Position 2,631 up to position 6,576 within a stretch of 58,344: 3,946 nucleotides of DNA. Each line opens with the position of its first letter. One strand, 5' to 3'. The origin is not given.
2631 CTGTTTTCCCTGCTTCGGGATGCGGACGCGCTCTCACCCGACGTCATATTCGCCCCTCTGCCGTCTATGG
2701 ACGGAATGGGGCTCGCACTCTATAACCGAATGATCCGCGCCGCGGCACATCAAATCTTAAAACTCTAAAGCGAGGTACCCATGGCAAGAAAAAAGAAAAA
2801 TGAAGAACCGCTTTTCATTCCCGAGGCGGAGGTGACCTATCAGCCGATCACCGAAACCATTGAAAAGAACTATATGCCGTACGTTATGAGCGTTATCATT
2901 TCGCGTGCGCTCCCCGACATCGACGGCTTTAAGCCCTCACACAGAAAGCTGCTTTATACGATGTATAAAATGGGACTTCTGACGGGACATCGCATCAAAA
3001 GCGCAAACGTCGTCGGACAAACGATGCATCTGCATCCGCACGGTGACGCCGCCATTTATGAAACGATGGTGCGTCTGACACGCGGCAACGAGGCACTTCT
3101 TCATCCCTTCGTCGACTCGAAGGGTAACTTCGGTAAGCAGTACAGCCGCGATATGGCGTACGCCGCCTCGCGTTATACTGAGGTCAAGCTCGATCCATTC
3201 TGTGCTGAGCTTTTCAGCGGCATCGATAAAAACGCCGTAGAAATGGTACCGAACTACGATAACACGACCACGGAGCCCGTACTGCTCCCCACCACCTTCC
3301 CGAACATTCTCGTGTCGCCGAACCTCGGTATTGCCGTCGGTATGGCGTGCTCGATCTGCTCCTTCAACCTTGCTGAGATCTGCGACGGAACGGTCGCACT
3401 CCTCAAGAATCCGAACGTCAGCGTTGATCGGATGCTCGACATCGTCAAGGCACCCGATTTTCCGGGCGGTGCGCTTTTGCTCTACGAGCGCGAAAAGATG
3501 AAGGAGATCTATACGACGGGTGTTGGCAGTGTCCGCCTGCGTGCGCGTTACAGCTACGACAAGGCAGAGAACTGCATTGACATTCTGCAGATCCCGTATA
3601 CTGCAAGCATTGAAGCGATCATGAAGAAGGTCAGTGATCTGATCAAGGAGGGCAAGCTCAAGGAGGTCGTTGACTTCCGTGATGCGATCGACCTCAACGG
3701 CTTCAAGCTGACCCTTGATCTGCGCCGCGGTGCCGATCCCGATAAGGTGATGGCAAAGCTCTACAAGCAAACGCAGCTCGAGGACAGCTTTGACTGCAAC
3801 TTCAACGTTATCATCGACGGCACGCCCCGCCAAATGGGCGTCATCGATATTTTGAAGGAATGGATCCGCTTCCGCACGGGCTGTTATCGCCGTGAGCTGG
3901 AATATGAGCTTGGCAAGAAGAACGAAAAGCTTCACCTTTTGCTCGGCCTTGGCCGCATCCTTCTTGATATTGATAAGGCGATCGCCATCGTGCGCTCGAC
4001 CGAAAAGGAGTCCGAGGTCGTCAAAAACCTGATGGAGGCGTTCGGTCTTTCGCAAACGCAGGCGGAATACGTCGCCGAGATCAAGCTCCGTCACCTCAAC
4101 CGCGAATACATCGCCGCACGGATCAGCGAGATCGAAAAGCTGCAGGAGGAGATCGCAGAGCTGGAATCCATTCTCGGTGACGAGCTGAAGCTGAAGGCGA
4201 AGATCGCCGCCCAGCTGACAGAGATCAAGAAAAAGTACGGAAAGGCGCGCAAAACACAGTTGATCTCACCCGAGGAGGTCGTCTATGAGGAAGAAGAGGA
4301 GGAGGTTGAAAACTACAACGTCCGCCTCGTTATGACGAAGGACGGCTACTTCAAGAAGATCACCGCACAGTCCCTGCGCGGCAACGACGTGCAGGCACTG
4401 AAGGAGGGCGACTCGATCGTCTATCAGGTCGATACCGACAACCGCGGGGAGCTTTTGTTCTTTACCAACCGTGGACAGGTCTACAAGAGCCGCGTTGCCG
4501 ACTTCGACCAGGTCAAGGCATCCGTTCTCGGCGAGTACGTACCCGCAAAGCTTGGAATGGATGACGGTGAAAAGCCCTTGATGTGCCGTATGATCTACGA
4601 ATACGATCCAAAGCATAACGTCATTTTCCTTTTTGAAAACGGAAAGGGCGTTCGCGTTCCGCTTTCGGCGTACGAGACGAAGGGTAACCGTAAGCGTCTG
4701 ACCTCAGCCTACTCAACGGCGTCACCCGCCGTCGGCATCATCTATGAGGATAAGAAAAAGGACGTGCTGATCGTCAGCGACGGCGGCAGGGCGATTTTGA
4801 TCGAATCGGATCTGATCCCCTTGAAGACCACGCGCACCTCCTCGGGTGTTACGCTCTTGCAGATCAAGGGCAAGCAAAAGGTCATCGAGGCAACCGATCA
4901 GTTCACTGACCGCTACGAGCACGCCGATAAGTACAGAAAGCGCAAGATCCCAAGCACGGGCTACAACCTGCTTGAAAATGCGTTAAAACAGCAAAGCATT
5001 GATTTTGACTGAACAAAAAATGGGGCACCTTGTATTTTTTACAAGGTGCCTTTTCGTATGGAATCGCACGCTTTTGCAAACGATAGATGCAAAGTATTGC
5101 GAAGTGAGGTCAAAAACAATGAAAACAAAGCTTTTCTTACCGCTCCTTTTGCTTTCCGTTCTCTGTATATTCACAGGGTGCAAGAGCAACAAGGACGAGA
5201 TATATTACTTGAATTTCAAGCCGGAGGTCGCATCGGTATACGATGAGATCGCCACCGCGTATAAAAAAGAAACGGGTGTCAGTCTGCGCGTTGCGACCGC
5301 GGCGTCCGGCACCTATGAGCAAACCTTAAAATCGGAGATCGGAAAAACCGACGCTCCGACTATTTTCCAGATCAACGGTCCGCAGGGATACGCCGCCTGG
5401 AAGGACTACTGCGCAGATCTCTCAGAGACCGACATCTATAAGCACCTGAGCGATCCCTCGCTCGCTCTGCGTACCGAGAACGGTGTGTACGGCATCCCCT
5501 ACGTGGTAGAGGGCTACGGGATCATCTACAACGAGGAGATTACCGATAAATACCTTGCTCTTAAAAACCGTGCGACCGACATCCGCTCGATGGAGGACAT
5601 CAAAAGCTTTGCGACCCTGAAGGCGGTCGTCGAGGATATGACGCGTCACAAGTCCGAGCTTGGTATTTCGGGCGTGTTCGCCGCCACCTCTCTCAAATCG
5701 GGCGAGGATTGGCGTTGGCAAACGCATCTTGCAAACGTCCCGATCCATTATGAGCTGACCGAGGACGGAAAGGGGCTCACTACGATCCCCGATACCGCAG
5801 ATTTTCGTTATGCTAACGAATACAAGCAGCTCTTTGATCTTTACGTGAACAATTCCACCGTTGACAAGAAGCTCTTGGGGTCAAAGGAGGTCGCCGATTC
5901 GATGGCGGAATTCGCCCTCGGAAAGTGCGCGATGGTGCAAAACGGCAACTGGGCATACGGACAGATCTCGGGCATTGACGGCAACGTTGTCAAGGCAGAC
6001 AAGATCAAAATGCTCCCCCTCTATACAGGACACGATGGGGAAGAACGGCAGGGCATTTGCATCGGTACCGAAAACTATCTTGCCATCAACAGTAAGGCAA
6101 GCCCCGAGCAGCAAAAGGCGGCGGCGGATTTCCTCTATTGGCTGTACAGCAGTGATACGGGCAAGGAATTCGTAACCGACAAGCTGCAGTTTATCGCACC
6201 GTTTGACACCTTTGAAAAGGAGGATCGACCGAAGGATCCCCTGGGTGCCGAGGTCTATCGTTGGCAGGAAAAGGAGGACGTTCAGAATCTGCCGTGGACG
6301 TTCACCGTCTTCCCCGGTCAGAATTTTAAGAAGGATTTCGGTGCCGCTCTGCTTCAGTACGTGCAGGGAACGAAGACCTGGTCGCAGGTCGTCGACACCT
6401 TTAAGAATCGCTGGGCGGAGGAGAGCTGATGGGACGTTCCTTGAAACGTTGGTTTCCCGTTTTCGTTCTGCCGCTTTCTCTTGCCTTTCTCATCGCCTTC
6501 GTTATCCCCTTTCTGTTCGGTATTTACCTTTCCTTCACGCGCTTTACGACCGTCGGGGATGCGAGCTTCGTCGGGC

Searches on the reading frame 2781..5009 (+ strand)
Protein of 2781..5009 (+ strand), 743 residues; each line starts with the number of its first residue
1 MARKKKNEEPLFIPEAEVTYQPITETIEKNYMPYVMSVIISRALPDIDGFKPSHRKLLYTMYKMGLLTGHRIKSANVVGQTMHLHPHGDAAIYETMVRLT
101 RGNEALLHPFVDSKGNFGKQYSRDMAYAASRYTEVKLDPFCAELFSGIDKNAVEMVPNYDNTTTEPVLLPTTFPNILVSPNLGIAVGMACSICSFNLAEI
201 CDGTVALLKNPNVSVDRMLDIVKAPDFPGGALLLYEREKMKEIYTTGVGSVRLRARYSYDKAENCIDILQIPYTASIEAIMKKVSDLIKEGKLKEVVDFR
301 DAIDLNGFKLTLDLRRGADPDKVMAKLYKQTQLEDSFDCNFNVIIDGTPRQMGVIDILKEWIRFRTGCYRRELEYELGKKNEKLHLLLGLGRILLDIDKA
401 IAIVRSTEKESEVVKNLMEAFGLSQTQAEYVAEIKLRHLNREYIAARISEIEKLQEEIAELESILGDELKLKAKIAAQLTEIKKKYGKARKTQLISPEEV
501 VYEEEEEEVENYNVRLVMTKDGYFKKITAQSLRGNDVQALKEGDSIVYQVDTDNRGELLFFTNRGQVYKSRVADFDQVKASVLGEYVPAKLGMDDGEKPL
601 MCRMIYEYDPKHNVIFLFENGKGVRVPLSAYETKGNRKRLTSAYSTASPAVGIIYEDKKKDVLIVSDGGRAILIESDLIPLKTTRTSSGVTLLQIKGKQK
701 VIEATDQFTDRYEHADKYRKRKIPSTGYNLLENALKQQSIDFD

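Call 64: search_protein_families(library=pfam, proteins=[window:2781-5009:+], max_evalue=0.00001)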
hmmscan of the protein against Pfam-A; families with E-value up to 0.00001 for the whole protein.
window:2781-5009:+ (743 aa): 2 families
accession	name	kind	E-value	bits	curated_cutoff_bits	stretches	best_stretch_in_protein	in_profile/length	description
PF00521.26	DNA_topoisoIV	-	1.6e-125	419.8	31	1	42-479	1-431/432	DNA gyrase/topoisomerase IV, subunit A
PF03989.18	DNA_gyraseA_C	-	2.8e-09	36.7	27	0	661-702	2-42/48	DNA gyrase C-terminal domain, beta-propeller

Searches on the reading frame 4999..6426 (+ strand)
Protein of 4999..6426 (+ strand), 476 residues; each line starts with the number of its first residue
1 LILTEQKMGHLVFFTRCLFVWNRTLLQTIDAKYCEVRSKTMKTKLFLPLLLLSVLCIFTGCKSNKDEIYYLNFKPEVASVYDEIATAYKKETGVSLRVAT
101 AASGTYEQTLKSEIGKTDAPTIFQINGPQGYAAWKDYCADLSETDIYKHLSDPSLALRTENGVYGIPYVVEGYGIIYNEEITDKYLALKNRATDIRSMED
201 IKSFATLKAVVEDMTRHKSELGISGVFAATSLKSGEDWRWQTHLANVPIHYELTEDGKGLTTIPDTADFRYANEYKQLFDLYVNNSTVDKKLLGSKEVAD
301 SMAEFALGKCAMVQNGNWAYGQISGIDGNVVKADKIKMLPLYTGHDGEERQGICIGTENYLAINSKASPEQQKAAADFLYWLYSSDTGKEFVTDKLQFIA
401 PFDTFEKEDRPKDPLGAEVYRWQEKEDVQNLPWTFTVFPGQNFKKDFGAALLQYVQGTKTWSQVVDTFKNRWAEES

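Call 64: search_protein_families(library=pfam, proteins=[window:4999-6426:+], max_evalue=0.00001)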
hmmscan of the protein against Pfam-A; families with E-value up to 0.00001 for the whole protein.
window:4999-6426:+ (476 aa): 2 families
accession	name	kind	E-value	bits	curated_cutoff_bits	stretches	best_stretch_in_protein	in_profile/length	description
PF13416.11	SBP_bac_8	-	2.5e-33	116.5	27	1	84-406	2-266/279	Bacterial extracellular solute-binding protein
PF01547.30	SBP_bac_1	-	2.9e-18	67.4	26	1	79-387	6-305/307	Bacterial extracellular solute-binding protein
